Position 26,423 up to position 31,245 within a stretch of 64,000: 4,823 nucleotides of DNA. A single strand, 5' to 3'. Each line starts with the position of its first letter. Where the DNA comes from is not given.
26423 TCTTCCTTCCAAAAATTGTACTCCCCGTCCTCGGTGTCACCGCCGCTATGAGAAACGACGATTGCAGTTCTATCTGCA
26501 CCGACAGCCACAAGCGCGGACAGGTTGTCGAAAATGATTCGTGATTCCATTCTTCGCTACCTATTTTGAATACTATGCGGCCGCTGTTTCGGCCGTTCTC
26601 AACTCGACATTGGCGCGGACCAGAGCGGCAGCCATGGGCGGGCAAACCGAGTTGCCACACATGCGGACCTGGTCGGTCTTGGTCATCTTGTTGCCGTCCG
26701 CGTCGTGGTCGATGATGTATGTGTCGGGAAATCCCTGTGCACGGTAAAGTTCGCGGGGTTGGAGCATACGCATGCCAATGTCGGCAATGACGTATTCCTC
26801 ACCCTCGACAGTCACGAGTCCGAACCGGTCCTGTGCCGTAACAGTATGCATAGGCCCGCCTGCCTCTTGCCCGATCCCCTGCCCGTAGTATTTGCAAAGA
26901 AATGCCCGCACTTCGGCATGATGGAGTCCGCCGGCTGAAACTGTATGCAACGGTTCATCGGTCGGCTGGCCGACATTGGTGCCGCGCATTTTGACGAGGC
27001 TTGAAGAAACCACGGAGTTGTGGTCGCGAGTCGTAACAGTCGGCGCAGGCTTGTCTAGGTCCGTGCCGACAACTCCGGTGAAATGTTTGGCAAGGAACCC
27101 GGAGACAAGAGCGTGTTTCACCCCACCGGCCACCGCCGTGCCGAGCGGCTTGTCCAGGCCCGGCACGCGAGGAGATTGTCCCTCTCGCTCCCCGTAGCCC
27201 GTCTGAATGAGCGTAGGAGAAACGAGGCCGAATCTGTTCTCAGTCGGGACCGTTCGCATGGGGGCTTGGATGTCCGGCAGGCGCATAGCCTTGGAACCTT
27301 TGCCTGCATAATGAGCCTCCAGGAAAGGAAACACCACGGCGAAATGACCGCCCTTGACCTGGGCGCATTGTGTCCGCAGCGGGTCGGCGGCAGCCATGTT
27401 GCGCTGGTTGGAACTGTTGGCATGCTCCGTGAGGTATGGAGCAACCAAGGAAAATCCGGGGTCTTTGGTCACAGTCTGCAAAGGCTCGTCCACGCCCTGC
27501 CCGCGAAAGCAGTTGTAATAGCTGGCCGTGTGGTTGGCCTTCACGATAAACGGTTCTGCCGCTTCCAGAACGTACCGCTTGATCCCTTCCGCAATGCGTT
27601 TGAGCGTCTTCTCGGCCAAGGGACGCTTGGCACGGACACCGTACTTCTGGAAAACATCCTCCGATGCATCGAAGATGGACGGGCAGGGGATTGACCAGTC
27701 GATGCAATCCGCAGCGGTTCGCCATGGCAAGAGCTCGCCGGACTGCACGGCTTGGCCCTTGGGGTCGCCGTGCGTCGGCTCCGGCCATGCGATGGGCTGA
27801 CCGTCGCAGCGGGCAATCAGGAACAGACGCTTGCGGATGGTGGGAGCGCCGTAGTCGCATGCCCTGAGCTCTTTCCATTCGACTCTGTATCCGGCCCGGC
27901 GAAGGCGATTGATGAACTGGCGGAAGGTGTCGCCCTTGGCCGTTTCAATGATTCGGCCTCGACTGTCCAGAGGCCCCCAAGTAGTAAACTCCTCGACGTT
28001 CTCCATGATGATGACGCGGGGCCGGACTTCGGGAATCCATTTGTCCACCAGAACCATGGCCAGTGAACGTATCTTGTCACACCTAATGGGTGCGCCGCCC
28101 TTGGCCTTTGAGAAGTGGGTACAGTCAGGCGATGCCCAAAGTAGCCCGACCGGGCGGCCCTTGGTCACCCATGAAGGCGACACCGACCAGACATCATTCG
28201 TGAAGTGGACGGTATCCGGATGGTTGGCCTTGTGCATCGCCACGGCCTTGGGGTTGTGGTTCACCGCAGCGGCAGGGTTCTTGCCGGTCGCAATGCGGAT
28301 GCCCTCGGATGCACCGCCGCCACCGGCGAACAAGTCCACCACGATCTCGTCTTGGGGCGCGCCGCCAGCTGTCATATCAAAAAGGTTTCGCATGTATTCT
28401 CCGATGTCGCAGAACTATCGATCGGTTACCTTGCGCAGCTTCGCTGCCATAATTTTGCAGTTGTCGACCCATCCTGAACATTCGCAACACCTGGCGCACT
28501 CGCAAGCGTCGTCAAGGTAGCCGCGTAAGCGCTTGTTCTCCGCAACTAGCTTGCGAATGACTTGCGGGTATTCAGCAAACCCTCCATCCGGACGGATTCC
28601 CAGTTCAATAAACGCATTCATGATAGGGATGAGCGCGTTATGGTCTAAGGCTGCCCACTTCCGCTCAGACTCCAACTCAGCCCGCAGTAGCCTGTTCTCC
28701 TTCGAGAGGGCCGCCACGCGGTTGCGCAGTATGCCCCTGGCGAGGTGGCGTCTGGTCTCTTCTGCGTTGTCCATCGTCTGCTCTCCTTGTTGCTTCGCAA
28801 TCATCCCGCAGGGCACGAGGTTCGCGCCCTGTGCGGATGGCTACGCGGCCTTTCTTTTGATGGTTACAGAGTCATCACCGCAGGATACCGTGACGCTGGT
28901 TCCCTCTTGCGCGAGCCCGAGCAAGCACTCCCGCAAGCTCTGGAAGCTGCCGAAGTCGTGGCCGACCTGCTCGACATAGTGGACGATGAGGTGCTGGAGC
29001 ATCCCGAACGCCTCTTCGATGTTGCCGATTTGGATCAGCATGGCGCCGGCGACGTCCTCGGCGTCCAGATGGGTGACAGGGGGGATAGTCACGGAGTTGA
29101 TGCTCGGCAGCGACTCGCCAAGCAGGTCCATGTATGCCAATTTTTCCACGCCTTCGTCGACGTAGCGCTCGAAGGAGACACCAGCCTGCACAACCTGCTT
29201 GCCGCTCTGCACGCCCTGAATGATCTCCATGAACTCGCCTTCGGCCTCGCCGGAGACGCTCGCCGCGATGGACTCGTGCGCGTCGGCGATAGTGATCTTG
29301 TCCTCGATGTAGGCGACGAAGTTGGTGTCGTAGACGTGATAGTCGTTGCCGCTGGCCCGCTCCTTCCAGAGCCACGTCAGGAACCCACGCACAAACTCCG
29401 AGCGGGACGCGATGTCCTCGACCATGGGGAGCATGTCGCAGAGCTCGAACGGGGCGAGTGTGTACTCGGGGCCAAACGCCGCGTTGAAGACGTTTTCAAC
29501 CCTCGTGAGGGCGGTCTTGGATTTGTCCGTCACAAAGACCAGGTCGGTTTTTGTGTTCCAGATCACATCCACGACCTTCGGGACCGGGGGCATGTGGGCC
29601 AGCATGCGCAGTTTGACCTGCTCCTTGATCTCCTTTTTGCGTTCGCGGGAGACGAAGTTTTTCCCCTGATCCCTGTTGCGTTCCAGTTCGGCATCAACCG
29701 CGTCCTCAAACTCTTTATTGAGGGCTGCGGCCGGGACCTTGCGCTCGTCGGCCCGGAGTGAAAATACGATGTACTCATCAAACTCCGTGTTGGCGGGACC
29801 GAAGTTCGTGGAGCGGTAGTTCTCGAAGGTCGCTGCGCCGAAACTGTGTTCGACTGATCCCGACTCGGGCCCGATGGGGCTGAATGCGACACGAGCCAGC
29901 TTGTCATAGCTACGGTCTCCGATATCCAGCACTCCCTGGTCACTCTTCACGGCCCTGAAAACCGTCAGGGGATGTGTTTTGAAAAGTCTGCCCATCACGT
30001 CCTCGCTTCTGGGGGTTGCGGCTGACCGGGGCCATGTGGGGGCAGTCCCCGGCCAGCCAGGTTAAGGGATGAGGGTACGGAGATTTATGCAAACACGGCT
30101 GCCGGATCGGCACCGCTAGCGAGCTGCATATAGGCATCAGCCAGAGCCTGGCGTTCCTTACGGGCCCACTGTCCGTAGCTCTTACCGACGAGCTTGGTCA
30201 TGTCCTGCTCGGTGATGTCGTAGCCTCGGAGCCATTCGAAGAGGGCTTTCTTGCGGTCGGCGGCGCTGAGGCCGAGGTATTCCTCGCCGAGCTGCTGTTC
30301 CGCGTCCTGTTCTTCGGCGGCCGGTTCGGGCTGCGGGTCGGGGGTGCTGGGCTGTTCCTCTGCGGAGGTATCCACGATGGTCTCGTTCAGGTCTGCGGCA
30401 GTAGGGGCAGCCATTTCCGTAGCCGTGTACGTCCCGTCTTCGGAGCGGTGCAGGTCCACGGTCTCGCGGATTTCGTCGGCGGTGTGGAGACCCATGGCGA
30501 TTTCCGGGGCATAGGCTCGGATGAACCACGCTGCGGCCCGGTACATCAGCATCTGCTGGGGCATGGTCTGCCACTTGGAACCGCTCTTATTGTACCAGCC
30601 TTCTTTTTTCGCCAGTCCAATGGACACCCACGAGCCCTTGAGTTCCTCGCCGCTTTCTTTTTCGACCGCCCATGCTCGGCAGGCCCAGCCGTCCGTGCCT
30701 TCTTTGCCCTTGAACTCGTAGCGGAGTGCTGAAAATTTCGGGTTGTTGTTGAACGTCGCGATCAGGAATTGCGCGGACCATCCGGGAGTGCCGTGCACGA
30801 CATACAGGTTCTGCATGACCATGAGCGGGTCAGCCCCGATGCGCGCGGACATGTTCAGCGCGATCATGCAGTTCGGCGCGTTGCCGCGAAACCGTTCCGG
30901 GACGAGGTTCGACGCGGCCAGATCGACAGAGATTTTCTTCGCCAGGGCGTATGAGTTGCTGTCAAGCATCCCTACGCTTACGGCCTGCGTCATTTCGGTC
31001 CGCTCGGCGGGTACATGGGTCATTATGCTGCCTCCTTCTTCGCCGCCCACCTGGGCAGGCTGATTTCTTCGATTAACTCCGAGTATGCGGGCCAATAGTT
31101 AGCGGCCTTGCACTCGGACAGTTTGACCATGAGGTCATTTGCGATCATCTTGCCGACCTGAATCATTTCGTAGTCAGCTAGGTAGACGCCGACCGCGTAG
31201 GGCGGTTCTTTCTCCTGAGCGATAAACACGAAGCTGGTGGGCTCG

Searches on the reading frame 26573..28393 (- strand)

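Call 17: search_protein_families(library=pfam, proteins=[window:26573-28393:-])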
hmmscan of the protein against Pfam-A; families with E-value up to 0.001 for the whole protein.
window:26573-28393:- (606 aa): 1 family
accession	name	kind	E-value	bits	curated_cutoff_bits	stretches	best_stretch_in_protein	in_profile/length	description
PF00145.23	DNA_methylase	-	1.4e-30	107.2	22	2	18-200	3-166/324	C-5 cytosine-specific DNA methylase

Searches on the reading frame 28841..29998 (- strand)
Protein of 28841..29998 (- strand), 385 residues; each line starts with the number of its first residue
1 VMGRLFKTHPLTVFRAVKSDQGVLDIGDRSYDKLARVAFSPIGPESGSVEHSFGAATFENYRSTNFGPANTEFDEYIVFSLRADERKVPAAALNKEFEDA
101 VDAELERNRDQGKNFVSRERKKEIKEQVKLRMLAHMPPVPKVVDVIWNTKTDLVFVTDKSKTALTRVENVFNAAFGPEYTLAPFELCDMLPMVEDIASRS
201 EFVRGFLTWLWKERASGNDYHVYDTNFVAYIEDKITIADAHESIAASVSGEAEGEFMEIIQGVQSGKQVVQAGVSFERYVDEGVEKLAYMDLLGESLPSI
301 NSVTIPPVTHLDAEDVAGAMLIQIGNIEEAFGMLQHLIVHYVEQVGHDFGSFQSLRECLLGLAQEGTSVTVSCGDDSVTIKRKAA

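Call 17: search_protein_families(library=pfam, proteins=[window:28841-29998:-])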
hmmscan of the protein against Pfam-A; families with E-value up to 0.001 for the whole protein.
window:28841-29998:- (385 aa): 1 family
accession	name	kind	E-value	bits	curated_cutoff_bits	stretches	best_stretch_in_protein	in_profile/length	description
PF04381.17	RdgC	-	1.6e-06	28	25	1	70-176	55-157/298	Putative exonuclease, RdgC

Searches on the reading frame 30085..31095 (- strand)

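Call 17: search_protein_families(library=pfam, proteins=[window:30085-31095:-])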
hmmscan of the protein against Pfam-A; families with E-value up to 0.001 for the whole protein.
window:30085-31095:- (336 aa): 1 family
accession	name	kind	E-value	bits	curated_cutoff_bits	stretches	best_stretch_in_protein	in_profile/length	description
PF03837.19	RecT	-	0.00014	22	24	1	114-213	88-191/198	RecT family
